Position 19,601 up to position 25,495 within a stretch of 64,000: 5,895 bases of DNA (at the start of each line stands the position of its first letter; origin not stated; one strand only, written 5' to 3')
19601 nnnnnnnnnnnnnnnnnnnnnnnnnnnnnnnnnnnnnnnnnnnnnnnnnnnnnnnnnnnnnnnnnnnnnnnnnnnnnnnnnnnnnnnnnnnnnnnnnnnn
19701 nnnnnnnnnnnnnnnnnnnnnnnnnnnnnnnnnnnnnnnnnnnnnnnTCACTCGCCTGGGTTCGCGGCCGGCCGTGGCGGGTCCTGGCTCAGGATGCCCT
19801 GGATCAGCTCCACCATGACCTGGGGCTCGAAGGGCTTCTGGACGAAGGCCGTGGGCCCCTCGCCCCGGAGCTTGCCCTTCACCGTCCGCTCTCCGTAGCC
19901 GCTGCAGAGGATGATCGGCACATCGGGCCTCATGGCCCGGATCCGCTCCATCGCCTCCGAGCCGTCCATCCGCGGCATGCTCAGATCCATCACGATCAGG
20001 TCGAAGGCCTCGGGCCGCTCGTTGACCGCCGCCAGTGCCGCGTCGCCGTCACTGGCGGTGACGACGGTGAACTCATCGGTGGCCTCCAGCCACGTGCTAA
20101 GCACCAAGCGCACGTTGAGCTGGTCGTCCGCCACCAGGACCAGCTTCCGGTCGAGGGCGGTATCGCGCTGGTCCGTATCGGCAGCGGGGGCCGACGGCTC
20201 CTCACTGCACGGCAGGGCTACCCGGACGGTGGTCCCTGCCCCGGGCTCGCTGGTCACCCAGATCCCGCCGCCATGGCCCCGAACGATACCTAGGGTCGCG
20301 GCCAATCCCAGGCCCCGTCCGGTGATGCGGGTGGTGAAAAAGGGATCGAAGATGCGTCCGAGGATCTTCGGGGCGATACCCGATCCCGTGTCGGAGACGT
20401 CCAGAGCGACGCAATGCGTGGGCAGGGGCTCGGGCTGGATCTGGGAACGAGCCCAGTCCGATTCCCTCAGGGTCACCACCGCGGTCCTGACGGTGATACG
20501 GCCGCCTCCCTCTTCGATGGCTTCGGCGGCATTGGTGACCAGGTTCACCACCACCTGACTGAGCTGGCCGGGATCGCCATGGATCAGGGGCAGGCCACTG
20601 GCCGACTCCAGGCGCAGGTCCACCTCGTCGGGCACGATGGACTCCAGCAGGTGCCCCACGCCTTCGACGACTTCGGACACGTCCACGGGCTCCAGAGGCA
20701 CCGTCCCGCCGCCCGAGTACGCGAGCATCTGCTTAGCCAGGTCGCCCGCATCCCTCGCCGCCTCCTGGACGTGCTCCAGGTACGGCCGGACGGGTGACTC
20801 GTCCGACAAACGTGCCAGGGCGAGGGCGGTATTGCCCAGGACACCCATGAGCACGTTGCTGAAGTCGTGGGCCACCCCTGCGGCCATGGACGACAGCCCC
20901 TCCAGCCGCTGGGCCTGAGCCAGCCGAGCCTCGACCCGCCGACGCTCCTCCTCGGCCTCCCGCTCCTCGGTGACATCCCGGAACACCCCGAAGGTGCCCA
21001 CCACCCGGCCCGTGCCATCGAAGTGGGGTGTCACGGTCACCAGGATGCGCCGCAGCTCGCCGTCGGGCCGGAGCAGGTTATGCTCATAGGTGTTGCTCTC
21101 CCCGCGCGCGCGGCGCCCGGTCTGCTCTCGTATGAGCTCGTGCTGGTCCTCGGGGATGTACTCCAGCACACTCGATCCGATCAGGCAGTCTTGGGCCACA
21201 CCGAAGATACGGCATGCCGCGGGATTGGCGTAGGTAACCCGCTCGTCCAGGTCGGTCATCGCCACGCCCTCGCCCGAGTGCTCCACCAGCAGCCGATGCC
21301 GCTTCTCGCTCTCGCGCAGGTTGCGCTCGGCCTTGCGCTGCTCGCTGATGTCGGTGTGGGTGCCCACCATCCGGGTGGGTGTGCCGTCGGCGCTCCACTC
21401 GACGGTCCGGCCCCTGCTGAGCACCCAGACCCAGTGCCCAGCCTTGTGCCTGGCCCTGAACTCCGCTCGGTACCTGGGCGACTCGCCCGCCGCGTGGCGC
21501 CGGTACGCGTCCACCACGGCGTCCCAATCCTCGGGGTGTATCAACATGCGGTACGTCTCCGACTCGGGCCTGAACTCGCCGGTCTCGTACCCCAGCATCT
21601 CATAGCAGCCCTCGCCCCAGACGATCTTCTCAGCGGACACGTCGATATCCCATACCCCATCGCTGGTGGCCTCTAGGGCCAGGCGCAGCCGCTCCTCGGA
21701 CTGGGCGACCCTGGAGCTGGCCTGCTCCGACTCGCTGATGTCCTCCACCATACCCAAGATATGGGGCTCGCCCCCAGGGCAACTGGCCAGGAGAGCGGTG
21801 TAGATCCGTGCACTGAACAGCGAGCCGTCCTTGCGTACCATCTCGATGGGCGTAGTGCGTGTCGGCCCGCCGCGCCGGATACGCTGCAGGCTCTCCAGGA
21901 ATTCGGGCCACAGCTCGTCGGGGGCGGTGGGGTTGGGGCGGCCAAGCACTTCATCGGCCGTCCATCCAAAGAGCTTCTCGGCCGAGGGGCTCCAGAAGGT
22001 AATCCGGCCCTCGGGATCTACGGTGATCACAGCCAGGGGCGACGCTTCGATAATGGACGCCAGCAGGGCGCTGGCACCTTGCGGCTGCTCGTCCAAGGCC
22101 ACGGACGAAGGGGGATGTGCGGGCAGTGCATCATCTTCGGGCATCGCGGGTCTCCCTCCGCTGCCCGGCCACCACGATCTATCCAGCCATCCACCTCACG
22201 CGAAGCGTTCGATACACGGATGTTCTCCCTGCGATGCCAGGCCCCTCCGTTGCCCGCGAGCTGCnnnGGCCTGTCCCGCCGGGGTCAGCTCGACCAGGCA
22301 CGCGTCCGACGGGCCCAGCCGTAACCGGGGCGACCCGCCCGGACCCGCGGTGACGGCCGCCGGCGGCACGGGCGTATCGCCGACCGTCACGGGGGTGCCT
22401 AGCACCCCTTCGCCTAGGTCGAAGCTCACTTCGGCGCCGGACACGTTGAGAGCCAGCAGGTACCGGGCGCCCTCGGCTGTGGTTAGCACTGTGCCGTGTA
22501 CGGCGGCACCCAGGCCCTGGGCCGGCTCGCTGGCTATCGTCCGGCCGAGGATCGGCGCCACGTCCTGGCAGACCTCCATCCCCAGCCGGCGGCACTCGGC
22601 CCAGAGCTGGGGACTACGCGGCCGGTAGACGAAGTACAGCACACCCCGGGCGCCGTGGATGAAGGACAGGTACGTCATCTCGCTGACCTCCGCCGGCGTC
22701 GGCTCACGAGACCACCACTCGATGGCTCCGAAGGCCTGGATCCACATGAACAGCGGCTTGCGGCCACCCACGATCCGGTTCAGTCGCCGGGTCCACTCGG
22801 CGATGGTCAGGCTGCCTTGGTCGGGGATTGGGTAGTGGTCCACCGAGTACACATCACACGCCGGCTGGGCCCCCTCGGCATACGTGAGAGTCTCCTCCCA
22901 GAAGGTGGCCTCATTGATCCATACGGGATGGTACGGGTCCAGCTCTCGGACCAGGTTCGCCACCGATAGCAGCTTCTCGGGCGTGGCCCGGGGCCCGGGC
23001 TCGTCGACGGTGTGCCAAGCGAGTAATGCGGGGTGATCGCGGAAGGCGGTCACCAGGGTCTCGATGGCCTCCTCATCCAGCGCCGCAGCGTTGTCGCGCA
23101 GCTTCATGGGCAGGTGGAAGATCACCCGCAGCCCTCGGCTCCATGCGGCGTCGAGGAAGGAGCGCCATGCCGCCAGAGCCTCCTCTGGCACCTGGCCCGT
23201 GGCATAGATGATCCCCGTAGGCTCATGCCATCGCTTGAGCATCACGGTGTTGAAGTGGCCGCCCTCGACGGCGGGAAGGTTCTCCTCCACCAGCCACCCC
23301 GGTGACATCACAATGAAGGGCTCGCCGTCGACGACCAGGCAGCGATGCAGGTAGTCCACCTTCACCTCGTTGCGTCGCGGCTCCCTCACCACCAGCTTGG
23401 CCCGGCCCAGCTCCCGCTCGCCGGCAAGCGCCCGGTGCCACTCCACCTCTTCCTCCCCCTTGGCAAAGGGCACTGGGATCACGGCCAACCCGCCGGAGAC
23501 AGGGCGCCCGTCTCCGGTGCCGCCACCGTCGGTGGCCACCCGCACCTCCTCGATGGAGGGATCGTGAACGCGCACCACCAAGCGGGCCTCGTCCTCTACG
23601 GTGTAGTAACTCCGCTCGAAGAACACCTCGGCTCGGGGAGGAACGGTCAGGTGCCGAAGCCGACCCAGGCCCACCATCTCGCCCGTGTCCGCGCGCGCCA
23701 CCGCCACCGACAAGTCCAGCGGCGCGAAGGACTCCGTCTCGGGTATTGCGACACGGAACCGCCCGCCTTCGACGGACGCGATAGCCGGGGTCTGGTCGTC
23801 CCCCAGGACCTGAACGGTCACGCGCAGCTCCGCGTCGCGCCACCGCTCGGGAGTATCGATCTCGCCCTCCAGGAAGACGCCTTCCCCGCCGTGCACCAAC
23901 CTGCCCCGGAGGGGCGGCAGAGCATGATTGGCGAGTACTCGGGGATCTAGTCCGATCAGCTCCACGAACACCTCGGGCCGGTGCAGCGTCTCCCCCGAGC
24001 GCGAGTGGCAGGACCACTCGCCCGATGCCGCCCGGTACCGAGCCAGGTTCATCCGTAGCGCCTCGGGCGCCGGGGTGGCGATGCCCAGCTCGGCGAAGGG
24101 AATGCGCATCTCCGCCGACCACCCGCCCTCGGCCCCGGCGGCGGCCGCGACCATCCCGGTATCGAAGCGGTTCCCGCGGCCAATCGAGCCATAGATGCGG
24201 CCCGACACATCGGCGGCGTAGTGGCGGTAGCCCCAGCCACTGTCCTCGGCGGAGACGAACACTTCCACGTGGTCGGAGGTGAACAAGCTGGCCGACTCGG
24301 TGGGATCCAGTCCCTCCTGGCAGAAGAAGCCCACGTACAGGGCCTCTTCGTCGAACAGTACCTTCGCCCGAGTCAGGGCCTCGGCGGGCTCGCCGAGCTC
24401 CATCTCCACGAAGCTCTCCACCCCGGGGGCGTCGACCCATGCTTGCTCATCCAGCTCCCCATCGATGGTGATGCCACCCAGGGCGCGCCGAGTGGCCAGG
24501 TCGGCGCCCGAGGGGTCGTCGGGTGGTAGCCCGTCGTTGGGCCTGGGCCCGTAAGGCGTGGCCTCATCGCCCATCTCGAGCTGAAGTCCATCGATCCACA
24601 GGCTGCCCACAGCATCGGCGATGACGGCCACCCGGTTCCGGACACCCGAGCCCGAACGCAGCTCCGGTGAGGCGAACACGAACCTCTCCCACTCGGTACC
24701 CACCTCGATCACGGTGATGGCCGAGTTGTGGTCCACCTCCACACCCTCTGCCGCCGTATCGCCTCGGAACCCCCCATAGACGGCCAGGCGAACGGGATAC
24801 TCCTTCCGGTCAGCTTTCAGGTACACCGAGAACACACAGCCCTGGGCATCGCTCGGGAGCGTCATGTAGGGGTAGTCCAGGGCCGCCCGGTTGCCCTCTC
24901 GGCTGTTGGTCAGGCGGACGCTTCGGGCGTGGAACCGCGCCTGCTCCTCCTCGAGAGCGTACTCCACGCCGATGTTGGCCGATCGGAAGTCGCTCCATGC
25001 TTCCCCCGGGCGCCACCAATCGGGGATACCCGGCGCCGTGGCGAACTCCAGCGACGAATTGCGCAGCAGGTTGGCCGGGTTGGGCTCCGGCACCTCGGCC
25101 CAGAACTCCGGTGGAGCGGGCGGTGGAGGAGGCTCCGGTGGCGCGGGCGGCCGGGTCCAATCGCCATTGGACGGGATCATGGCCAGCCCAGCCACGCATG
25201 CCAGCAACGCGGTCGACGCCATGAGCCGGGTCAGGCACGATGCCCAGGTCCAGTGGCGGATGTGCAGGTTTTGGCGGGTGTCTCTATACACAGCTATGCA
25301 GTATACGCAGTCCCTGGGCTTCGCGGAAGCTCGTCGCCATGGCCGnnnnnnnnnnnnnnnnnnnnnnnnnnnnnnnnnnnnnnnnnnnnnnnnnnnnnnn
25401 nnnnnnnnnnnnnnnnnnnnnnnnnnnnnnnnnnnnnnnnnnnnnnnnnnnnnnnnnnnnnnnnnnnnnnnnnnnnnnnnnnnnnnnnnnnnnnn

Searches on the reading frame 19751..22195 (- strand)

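Call 71: search_protein_families(library=pfam, proteins=[window:19751-22195:-], max_evalue=0.0001)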
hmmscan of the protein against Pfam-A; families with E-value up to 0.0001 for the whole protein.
window:19751-22195:- (815 aa): 8 families
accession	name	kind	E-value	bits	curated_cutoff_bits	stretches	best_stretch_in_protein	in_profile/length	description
PF00989.32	PAS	-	2e-37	128.1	22.6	2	301-408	4-113/113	PAS fold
PF08447.18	PAS_3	-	4.8e-37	126.5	25.6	2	191-280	2-89/89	PAS fold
PF08448.16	PAS_4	-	1.4e-35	122.3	23.1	2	304-413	1-110/110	PAS fold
PF13426.13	PAS_9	-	9.3e-30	103.4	27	2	309-410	2-103/103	PAS domain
PF13188.13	PAS_8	-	3.9e-23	81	21.8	2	299-349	2-49/65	PAS domain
PF00072.30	Response_reg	-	6.4e-23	81.5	30.2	1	686-798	1-110/111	Response regulator receiver domain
PF02518.31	HATPase_c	-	1.8e-22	80.3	26.4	1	540-663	1-109/111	Histidine kinase-, DNA gyrase B-, and HSP90-like ATPase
PF12860.13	PAS_7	-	1.2e-05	25.9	27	0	305-416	2-115/115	PAS fold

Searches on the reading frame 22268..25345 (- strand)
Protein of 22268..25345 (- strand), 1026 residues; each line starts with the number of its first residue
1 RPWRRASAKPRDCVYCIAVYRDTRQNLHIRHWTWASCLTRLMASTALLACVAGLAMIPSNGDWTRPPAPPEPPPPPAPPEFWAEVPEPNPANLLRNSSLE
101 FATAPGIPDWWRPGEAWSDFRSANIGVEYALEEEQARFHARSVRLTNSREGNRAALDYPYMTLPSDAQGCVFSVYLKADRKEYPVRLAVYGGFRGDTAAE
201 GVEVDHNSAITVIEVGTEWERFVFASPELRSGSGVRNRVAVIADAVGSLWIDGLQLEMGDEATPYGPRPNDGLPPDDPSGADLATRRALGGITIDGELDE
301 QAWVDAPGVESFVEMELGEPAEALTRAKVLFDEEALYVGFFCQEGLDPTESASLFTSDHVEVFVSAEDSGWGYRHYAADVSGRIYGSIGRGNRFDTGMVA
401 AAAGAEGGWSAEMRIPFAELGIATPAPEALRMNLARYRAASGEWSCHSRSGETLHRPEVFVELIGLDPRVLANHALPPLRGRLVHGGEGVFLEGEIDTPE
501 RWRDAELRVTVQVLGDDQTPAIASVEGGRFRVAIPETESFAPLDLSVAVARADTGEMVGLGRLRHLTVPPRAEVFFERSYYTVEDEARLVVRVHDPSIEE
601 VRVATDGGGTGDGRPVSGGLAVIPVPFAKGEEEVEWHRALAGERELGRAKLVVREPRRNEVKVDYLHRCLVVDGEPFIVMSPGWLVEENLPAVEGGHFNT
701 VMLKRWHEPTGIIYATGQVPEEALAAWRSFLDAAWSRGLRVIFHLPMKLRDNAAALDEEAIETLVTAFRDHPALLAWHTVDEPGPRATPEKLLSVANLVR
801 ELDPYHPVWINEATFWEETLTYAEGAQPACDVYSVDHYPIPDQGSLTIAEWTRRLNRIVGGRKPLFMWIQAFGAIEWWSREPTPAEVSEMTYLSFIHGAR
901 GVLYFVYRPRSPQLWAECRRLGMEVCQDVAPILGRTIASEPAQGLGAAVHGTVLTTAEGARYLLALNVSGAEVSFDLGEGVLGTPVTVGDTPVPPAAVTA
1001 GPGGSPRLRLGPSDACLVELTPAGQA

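Call 71: search_protein_families(library=pfam, proteins=[window:22268-25345:-], max_evalue=0.0001)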
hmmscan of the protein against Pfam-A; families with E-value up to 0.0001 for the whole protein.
window:22268-25345:- (1026 aa): 2 families
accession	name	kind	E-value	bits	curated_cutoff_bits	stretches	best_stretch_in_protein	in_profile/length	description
PF06452.16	CBM9_1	-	9.6e-08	32.6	23.4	1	294-426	1-137/185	Carbohydrate family 9 binding domain-like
PF02449.21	Glyco_hydro_42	-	1.6e-07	31.5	21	1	797-908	222-338/376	Beta-galactosidase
